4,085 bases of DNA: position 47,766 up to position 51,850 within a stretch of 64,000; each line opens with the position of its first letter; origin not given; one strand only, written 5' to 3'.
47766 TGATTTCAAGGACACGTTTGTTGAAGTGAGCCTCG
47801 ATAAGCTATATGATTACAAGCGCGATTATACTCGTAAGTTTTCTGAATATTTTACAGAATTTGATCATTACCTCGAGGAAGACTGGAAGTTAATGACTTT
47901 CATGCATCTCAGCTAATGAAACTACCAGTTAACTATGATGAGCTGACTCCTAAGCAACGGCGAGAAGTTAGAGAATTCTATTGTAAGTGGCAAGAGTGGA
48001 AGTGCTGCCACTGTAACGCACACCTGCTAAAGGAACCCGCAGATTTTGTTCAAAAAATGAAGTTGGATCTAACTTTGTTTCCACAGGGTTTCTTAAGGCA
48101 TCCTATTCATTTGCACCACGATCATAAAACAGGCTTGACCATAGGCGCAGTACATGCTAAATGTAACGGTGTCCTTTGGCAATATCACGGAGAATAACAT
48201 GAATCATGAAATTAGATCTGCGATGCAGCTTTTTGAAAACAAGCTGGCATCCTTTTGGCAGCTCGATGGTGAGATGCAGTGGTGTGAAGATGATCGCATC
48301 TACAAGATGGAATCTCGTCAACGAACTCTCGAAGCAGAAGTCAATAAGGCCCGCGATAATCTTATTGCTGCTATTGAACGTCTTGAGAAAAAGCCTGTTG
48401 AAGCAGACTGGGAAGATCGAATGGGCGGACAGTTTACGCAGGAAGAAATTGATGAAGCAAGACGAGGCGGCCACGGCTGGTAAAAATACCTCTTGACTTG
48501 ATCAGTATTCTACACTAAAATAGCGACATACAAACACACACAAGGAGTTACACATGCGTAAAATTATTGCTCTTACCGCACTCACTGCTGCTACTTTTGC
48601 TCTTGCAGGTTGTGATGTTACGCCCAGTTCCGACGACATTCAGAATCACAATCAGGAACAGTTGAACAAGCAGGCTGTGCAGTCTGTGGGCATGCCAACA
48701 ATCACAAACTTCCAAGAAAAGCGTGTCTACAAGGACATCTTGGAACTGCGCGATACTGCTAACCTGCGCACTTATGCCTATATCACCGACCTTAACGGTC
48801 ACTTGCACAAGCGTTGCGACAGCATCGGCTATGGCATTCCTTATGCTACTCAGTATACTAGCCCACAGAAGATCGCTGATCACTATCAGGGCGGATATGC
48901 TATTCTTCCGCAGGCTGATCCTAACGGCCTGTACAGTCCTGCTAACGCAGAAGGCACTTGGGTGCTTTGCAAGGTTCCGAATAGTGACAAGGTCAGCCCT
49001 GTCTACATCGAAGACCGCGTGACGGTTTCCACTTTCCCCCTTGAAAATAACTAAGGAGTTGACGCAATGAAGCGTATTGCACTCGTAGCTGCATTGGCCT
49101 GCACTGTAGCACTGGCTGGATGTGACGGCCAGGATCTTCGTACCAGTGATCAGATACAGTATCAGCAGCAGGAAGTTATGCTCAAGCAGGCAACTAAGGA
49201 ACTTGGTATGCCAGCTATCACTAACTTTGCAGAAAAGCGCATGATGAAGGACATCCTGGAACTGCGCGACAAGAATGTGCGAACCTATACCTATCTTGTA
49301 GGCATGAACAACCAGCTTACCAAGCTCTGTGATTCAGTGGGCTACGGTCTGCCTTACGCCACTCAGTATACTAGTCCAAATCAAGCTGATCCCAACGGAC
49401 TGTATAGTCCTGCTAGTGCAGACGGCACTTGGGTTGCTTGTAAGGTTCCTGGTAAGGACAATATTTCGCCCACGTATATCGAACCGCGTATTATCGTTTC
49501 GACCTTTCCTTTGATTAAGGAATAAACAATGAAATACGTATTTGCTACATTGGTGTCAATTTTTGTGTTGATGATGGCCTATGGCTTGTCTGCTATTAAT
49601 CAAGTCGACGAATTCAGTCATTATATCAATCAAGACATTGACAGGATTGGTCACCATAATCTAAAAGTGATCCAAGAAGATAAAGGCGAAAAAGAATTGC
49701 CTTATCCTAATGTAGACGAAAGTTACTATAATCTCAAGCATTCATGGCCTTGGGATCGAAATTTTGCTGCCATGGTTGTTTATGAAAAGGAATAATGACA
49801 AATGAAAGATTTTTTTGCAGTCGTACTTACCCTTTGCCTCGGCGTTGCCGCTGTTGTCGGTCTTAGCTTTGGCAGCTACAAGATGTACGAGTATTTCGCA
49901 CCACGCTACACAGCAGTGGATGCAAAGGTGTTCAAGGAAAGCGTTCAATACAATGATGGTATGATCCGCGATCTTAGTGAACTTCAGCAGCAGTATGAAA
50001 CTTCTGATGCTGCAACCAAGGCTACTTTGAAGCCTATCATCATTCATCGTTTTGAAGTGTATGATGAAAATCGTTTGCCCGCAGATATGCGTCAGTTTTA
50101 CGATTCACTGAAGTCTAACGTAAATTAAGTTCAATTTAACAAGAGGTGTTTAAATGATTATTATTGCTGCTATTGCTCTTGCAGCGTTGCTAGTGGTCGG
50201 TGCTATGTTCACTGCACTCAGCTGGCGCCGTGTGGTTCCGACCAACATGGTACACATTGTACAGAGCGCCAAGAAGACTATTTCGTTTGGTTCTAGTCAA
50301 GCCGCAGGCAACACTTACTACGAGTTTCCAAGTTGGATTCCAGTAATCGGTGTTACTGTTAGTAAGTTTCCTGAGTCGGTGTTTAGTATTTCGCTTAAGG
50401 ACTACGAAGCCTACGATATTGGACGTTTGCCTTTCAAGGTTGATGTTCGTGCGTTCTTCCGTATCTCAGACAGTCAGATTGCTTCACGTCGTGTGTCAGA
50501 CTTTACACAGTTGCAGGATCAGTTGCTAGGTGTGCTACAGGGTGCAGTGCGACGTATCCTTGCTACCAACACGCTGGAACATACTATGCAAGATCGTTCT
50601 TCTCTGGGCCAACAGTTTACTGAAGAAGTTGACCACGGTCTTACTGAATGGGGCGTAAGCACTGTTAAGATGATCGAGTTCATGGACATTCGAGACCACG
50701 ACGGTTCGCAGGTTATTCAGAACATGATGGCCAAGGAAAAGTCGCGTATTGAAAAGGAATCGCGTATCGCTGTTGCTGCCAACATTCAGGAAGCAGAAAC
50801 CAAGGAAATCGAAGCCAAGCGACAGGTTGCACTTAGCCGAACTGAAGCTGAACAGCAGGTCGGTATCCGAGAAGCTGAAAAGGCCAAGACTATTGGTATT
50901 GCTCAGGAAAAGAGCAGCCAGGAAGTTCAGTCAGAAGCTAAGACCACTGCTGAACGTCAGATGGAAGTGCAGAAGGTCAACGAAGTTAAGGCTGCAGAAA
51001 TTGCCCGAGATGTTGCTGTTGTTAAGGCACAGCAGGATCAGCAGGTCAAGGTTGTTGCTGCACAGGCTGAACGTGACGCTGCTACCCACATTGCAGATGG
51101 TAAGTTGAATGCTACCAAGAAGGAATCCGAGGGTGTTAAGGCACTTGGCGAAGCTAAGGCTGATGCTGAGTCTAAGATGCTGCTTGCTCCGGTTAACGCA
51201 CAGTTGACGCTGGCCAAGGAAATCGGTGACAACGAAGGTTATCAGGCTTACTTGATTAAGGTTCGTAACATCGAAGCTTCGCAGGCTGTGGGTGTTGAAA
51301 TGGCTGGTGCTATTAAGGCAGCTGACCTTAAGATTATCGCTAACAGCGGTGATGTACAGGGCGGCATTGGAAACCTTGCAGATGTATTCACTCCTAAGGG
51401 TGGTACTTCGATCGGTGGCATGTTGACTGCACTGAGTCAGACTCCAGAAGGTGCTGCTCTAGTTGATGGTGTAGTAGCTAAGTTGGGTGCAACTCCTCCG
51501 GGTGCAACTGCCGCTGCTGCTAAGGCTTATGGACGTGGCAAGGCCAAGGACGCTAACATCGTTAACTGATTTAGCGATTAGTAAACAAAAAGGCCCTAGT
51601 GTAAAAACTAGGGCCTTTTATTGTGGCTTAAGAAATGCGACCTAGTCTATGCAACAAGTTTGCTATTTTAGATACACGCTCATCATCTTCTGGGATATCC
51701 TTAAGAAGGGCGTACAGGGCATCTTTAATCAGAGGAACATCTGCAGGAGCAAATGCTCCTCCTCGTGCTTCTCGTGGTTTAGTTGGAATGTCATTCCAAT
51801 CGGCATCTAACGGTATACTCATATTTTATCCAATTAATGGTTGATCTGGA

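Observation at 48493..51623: Promoter-to-terminator membrane cluster: two tandem paralogous lipoproteins, two membrane proteins and an SPFH/flotillin-like protein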

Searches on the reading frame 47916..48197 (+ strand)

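Call 66: search_protein_families(library=pfam, proteins=[window:47916-48197:+], max_evalue=0.1)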
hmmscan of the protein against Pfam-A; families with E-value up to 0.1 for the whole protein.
window:47916-48197:+ (93 aa): 1 family
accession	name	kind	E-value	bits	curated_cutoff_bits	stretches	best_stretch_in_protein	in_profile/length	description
PF02945.21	Endonuclease_7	-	0.01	16.2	23.6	1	63-87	39-63/82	Recombination endonuclease VII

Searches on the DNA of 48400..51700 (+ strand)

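Call 4: search_dna_similar(query=window:48400-51700:+, collection=phages, mode=near, max_rows=30)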
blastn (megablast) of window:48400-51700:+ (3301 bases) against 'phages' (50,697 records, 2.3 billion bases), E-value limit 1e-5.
No match.
